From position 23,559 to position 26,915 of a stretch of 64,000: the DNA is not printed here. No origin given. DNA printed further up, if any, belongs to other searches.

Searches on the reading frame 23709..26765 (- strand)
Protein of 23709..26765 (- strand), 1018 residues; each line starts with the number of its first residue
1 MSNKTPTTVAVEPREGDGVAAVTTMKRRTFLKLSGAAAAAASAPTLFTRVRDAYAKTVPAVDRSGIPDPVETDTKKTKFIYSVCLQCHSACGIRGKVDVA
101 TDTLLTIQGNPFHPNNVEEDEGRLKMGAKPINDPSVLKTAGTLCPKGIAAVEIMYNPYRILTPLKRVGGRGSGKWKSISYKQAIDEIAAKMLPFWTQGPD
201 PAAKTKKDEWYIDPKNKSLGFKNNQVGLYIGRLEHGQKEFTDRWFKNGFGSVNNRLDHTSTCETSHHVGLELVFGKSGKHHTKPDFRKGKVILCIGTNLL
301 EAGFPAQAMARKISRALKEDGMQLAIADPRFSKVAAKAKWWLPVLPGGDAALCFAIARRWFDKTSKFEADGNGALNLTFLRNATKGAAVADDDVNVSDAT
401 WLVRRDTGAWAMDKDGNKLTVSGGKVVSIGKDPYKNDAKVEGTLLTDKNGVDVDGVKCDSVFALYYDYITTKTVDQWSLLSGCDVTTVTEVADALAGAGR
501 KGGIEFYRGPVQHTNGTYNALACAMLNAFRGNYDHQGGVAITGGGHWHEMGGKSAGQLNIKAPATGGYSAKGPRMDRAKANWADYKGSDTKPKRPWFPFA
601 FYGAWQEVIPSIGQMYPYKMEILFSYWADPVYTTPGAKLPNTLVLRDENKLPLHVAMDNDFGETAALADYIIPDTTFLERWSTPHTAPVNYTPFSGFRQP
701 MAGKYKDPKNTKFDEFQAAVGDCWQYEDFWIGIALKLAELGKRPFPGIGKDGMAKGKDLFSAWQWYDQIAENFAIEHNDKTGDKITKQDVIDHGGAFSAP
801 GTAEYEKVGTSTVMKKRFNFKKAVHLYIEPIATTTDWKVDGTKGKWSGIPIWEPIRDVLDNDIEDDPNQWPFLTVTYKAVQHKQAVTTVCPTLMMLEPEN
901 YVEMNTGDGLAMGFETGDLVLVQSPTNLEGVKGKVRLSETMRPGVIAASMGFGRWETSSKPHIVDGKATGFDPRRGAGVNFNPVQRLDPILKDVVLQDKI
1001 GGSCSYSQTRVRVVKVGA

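Call 4: search_protein_families(library=pfam, proteins=[window:23709-26765:-], max_evalue=0.1)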
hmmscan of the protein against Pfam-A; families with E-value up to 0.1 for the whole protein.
window:23709-26765:- (1018 aa): 4 families
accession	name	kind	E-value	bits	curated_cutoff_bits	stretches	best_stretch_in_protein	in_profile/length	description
PF00384.28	Molybdopterin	-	4.9e-12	46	24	1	159-680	1-316/353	Molybdopterin oxidoreductase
PF01568.27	Molydop_binding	-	7.5e-10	39.3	26.8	1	874-963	5-83/110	Molydopterin dinucleotide binding domain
PF04879.21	Molybdop_Fe4S4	-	2.2e-06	27.9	22.7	1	78-156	2-55/55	Molybdopterin oxidoreductase Fe4S4 domain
PF10518.14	TAT_signal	-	7.6e-05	22.9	22.7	1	25-43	2-20/21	TAT (twin-arginine translocation) pathway signal sequence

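Call 5: search_protein_families(library=ncbifam, proteins=[window:23709-26765:-], max_evalue=0.01)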
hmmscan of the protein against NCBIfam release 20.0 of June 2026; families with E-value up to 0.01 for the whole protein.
window:23709-26765:- (1018 aa): 19 families
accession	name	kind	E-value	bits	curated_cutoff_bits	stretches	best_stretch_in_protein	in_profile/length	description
NF011567.1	PRK14991.1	equivalog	8e-96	321.8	1750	2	81-778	75-768/1022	tetrathionate reductase subunit TtrA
NF012032.0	PRK15488.1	equivalog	4.6e-45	153.9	694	3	24-193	2-132/759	thiosulfate reductase PhsA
TIGR02166.1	dmsA_ynfE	subfamily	4.4e-31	107.7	777.7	2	25-357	1-281/794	DMSO/selenate family reductase complex A subunit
TIGR01591.1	Fdh-alpha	equivalog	6.1e-28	97.3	666.25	3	254-358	120-221/672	formate dehydrogenase subunit alpha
NF041714.1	arsenate_red_ArrA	equivalog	2.6e-25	88.7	1600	2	231-359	158-280/848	arsenate respiratory reductase molybdopterin-containing subunit ArrA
TIGR01553.1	formate-DH-alph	equivalog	8.4e-25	86.7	814.2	2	25-359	2-288/1009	formate dehydrogenase-N subunit alpha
TIGR03479.1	DMSO_red_II_alp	subfamily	6.3e-22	77.5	984.75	2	130-192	91-153/913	molybdopterin-dependent oxidoreductase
NF041783.2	mnquin_red_QrcB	equivalog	3.3e-21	75.1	440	3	620-681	404-461/695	menaquinone reductase molybdopterin-binding-like subunit QrcB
NF041513.1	formate_DH_Act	exception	6.1e-15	54.1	1400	1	139-546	77-475/1067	formate dehydrogenase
NF011566.1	PRK14990.1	exception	1e-14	53.5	1600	1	143-357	103-301/814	dimethylsulfoxide reductase subunit A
NF041884.1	selenate_YnfF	exception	1.2e-14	53.2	1650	2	27-191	3-137/798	selenate/tellurate reductase subunit YnfF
NF041885.1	selenate_YnfE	exception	1.5e-13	49.5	1675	1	144-358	93-289/805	selenate/tellurate reductase subunit YnfE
NF047855.1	AssmNtatRedNasC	equivalog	2e-12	46.2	1100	0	128-191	49-105/708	assimilatory nitrate reductase catalytic subunit NasC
NF042978.1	EthbenzDh_ebdA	equivalog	3.2e-08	31.8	2000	1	19-198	13-182/977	ethylbenzene dehydrogenase subunit alpha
TIGR01706.1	NAPA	equivalog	4.2e-06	25.4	930.55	0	133-192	71-133/830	periplasmic nitrate reductase subunit alpha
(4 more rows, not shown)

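Call 31: search_solved_structures(query=window:23709-26765:-, max_evalue=1e-10)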
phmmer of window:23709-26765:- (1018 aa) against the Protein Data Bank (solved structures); distinct sequences matched with E-value up to 1e-10: 7.
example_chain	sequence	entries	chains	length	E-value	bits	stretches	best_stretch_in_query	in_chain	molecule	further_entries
2vpw_A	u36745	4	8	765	4.1e-28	101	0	245-355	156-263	THIOSULFATE REDUCTASE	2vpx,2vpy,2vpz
6cz7_A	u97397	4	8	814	3.7e-20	74.7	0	227-358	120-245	ArrA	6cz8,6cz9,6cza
9vap_A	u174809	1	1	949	3.7e-13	51.5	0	140-359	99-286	Formate dehydrogenase molybdopterin-binding subunit FdhA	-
2jim_A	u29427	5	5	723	4.1e-13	51.3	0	236-357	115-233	PERIPLASMIC NITRATE REDUCTASE | PROTEIN (PERIPLASMIC NITRATE REDUCTASE)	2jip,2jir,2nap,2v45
2e7z_A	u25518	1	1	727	4.8e-13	51.1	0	125-355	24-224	Acetylene hydratase Ahy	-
2jio_A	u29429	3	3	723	1.2e-12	49.7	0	139-357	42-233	PERIPLASMIC NITRATE REDUCTASE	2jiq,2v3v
7bkb_D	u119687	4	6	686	1.1e-11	46.6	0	135-236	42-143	Formate dehydrogenase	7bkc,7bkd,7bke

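Call 33: search_dna_similar(query=window:23709-26765:-, collection=plasmids, mode=protein, max_rows=12)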
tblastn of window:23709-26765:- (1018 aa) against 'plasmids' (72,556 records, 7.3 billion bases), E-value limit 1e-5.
Records with a match: 362; places in all: 376; records where one place covers at least 80% of the query: 70.
Best place of each record, by identity: <60% 362.
By first word of the organism name: Escherichia 136; Pseudosulfitobacter 47; Azospirillum 22; Sulfitobacter 14; Ensifer 11; Citrobacter 9; Salmonella 9; Klebsiella 8; Paracoccus 6; Enterobacter 4; and 62 more.
By predicted mobility (MOB-suite, as given by PLSDB): non-mobilizable 225; mobilizable 84; conjugative 53.
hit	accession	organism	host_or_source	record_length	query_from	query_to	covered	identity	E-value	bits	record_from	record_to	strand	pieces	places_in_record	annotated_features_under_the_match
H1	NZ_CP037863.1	Citrobacter arsenatis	cell culture,sediment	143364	81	1015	92%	29.3%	1e-96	344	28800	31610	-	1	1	molybdopterin-dependent oxidoreductase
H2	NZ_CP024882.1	Citrobacter freundii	-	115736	81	1015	92%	29.3%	3e-96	343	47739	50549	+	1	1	molybdopterin-dependent oxidoreductase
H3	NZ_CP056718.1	Citrobacter sp. RHBSTW-00599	culture,Freshwater sample from upstream ...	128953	81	1015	92%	29.3%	3e-96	343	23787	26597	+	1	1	molybdopterin-dependent oxidoreductase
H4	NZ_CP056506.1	Citrobacter freundii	culture,Wastewater influent sample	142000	81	1015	92%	29.3%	3e-96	343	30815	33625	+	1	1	molybdopterin-dependent oxidoreductase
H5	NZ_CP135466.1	Citrobacter freundii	Homo sapiens,bacterial culture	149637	81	1015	92%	29.3%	3e-96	343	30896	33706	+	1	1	molybdopterin-dependent oxidoreductase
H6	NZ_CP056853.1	Citrobacter freundii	culture,Freshwater sample from ...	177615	81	1015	92%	29.3%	3e-96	343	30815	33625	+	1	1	molybdopterin-dependent oxidoreductase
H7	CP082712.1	Salmonella enterica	ground turkey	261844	81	1015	92%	29.3%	3e-96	343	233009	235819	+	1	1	molybdopterin-dependent oxidoreductase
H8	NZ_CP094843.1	Enterobacter ludwigii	cell culture,tailing mud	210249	81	1015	92%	29.3%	6e-96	342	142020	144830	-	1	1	molybdopterin-dependent oxidoreductase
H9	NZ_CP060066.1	Escherichia coli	Homo sapiens,isolate,feces from healthy ...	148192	81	1015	92%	29.2%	2e-95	340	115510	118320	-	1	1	molybdopterin-dependent oxidoreductase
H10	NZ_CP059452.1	Azospirillum brasilense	Prokaryotes,soil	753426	68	1018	93%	27.9%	4e-78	288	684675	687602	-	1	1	molybdopterin dinucleotide binding domain-containing protein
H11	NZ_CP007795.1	Azospirillum argentinense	Triticum aestivum L.,Root,wheat ...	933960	68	1018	93%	27.7%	7e-76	281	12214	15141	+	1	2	molybdopterin dinucleotide binding domain-containing protein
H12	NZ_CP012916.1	Azospirillum brasilense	Digitaria eriantha,microbe,root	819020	68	1018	93%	27.6%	9e-78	287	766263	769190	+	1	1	molybdopterin dinucleotide binding domain-containing protein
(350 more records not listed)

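Call 35: get_annotated_region(hit=H1, flank=7000)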
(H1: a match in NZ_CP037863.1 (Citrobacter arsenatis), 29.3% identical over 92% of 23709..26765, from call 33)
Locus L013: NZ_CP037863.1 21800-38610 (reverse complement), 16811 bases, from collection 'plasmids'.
description: Citrobacter arsenatis strain LY-1 plasmid unnamed2, complete sequence
organism: Citrobacter arsenatis (NCBI taxid 2546350)
taxonomy: Bacteria; Pseudomonadota; Gammaproteobacteria; Enterobacterales; Enterobacteriaceae; Citrobacter; Citrobacter arsenatis
host: -; source: cell culture,sediment; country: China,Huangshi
typing (MOB-suite, as given by PLSDB): conjugative; replicon IncFII; relaxase MOBF; mating-pair formation MPF_F
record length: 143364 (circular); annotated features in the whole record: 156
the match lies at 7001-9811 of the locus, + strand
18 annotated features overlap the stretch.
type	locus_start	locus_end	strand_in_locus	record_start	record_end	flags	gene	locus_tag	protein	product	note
CDS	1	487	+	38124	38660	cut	-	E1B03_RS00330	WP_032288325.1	GNAT family N-acetyltransferase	-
predicted_resistance_gene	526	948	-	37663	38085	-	arsC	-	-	glutaredoxin-dependent arsenate reductase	predicted by amrfinderplus; class ARSENIC; identity 99.29%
predicted_resistance_gene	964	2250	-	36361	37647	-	arsB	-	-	arsenite efflux transporter membrane subunit ArsB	predicted by amrfinderplus; class ARSENIC; identity 98.83%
CDS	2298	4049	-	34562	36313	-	arsA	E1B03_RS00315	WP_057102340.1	arsenite efflux transporter ATPase subunit ArsA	-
predicted_resistance_gene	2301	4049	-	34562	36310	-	arsA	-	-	arsenite efflux transporter ATPase subunit ArsA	predicted by amrfinderplus; class ARSENIC; identity 95.03%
predicted_resistance_gene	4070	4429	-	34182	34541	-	arsD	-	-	arsenite efflux transporter metallochaperone ArsD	predicted by amrfinderplus; class ARSENIC; identity 95.0%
CDS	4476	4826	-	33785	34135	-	-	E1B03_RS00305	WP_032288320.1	transcriptional regulator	-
CDS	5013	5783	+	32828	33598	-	dsrO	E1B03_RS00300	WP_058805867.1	sulfate reduction electron transfer complex DsrMKJOP subunit DsrO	GO:0019420 - dissimilatory sulfate reduction [Evidence IEA]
CDS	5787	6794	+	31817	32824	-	-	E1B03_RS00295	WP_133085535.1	hypothetical protein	-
CDS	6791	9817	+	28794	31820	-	-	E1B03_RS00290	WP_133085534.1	molybdopterin-dependent oxidoreductase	-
CDS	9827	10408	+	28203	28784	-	-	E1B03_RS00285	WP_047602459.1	hypothetical protein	-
CDS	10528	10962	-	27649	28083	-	-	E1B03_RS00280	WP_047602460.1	dual specificity protein phosphatase family protein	GO:0016311 - dephosphorylation [Evidence IEA]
CDS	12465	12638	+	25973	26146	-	-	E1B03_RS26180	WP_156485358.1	hypothetical protein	-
CDS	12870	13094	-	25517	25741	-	-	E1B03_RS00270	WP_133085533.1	dual specificity protein phosphatase family protein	-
CDS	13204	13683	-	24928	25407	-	-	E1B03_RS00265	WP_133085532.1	arsenate reductase ArsC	-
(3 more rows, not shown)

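Call 70: find_homologous_proteins(query=window:23709-26765:-, max_evalue=1e-100)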
Query window:23709-26765:- (1018 aa): 82 proteins with E <= 1e-100 among 8000 candidates.
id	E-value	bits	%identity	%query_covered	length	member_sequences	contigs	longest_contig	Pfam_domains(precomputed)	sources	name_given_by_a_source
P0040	0.0e+0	2404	100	100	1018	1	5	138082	PF00384.28,PF01568.28,PF04879.22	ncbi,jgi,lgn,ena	-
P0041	0.0e+0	1975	82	100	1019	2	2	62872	PF00384.28,PF01568.28,PF04879.22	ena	-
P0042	0.0e+0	1912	80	98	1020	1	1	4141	PF00384.28,PF01568.28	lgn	-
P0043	0.0e+0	1894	78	100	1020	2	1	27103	PF00384.28,PF01568.28,PF04879.22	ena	-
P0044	0.0e+0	1556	67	98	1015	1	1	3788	PF00384.28,PF01568.28,PF04879.22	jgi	-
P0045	0.0e+0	1551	67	98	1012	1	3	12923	PF00384.28,PF01568.28,PF04879.22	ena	-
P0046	0.0e+0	1352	59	97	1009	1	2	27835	PF00384.28,PF01568.28,PF04879.22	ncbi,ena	-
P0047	1.2e-215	737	41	98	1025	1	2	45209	PF00384.28,PF01568.28,PF04879.22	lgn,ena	-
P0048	2.3e-206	706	40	97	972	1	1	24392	PF00384.28,PF01568.28,PF04879.22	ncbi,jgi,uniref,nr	ncbi:MAG: molybdopterin oxidoreductase [Candidatus Abyssobacteria bacterium SURF_5]|uniref:Molybdopt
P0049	2.2e-202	693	40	98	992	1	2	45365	PF00384.28,PF01568.28,PF04879.22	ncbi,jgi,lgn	-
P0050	2.8e-201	689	41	98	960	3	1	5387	PF00384.28,PF01568.28,PF04879.22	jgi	-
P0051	4.1e-200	685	40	98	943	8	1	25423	PF00384.28,PF01568.28,PF04879.22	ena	-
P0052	2.2e-199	683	41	98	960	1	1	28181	PF00384.28,PF01568.28,PF04879.22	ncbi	-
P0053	2.3e-199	683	40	97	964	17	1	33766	PF00384.28,PF01568.28,PF04879.22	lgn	-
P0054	1.4e-197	677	40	97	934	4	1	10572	PF00384.28,PF01568.28,PF04879.22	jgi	jgi:anaerobic selenocysteine-containing dehydrogenase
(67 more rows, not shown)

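Call 71: find_encoding_contigs(protein=P0041, flank=5000, max_places=2)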
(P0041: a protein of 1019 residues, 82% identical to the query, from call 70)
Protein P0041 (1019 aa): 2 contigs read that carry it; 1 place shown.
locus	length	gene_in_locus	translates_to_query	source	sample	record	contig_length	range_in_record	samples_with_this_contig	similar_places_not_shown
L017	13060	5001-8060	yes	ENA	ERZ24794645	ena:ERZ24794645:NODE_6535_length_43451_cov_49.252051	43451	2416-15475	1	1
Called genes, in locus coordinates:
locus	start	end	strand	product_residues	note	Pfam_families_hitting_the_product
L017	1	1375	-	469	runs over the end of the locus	PF00072:Response_reg, PF00158:Sigma54_activat, PF14532:Sigma54_activ_2, PF07728:AAA_5 (weak), PF25601:AAA_lid_14, PF02954:HTH_8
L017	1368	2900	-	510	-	PF00672:HAMP (weak), PF00512:HisKA, PF02518:HATPase_c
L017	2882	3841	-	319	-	PF12974:Phosphonate-bd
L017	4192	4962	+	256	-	-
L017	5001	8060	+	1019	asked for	PF04879:Molybdop_Fe4S4 (weak), PF00384:Molybdopterin, PF01568:Molydop_binding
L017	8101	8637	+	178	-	PF13237:Fer4_10 (faint), PF12838:Fer4_7 (weak), PF13187:Fer4_9 (weak), PF13247:Fer4_11, PF12838:Fer4_7 (weak), PF12797:Fer4_2 (weak), PF00037:Fer4, PF12837:Fer4_6, +2 more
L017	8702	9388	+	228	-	PF02613:Nitrate_red_del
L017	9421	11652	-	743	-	PF04055:Radical_SAM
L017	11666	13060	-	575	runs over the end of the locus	PF03453:MoeA_N, PF00994:MoCF_biosynth, PF03205:MobB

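Call 72: find_encoding_contigs(protein=P0043, flank=5000, max_places=2)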
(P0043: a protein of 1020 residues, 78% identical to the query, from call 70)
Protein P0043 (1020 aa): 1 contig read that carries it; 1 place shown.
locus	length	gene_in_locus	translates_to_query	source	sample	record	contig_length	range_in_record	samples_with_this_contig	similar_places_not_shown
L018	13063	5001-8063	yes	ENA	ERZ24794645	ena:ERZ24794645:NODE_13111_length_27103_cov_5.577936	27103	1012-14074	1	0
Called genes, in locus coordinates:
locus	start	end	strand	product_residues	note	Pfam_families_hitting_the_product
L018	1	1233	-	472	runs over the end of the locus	PF00072:Response_reg, PF00158:Sigma54_activat, PF14532:Sigma54_activ_2, PF07728:AAA_5, PF25601:AAA_lid_14, PF02954:HTH_8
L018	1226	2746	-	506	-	PF00672:HAMP, PF00512:HisKA, PF02518:HATPase_c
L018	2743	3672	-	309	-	PF12974:Phosphonate-bd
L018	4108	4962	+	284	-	-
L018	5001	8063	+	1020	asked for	PF04879:Molybdop_Fe4S4 (weak), PF00384:Molybdopterin, PF01568:Molydop_binding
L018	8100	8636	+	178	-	PF13237:Fer4_10 (faint), PF12838:Fer4_7 (weak), PF13187:Fer4_9 (weak), PF13247:Fer4_11, PF12838:Fer4_7 (weak), PF12797:Fer4_2 (weak), PF00037:Fer4, PF12837:Fer4_6, +2 more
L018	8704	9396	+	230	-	PF02613:Nitrate_red_del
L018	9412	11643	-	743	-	PF02310:B12-binding, PF04055:Radical_SAM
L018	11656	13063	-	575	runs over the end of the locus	PF03453:MoeA_N, PF00994:MoCF_biosynth, PF03205:MobB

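Call 73: find_encoding_contigs(protein=P0045, flank=5000, max_places=2)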
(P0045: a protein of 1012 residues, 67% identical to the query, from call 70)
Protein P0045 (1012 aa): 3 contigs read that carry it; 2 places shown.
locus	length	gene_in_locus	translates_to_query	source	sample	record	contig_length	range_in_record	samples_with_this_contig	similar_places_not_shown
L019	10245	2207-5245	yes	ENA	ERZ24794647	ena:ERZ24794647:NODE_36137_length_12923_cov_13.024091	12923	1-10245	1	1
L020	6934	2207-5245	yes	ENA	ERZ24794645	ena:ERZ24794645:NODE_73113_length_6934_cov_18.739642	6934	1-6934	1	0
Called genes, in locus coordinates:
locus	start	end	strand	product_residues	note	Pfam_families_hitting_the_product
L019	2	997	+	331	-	?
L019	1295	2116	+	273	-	-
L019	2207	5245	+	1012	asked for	PF04879:Molybdop_Fe4S4 (weak), PF00384:Molybdopterin, PF01568:Molydop_binding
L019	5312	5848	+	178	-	PF12838:Fer4_7 (weak), PF13247:Fer4_11, PF14697:Fer4_21 (weak), PF12838:Fer4_7, PF25160:LdpA_Fe-S-bd (weak), PF12797:Fer4_2 (weak), PF00037:Fer4, PF12837:Fer4_6, +3 more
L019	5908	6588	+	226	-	PF02613:Nitrate_red_del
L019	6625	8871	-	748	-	PF02310:B12-binding (weak), PF04055:Radical_SAM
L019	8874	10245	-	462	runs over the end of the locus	PF00072:Response_reg, PF00158:Sigma54_activat, PF14532:Sigma54_activ_2, PF07728:AAA_5, PF25601:AAA_lid_14, PF02954:HTH_8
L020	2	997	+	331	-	?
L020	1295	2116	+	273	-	-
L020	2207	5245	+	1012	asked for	PF04879:Molybdop_Fe4S4 (weak), PF00384:Molybdopterin, PF01568:Molydop_binding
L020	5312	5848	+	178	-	PF12838:Fer4_7 (weak), PF13247:Fer4_11, PF14697:Fer4_21 (weak), PF12838:Fer4_7, PF25160:LdpA_Fe-S-bd (weak), PF12797:Fer4_2 (weak), PF00037:Fer4, PF12837:Fer4_6, +3 more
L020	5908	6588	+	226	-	PF02613:Nitrate_red_del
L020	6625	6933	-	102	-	?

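Call 74: find_encoding_contigs(protein=P0046, flank=5000, max_places=2)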
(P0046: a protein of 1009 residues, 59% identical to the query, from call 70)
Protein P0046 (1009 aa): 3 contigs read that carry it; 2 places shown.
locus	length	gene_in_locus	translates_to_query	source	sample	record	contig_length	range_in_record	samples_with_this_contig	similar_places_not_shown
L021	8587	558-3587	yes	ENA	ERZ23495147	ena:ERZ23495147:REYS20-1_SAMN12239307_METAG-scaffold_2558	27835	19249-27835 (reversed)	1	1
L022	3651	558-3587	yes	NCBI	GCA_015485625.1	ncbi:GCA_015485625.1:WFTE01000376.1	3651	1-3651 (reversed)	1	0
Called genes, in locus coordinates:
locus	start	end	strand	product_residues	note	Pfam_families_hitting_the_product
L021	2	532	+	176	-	?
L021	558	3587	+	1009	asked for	PF04879:Molybdop_Fe4S4 (faint), PF00384:Molybdopterin, PF01568:Molydop_binding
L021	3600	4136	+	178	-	PF13247:Fer4_11, PF14697:Fer4_21 (weak), PF12838:Fer4_7, PF13187:Fer4_9 (weak), PF25160:LdpA_Fe-S-bd (weak), PF12797:Fer4_2 (weak), PF00037:Fer4, PF12837:Fer4_6, +3 more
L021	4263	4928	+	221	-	PF02613:Nitrate_red_del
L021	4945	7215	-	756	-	PF00027:cNMP_binding, PF24179:NTE_Ploop, PF01734:Patatin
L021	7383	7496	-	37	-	-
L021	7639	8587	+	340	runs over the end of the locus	PF01435:Peptidase_M48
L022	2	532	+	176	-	?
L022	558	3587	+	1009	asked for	PF04879:Molybdop_Fe4S4 (faint), PF00384:Molybdopterin, PF01568:Molydop_binding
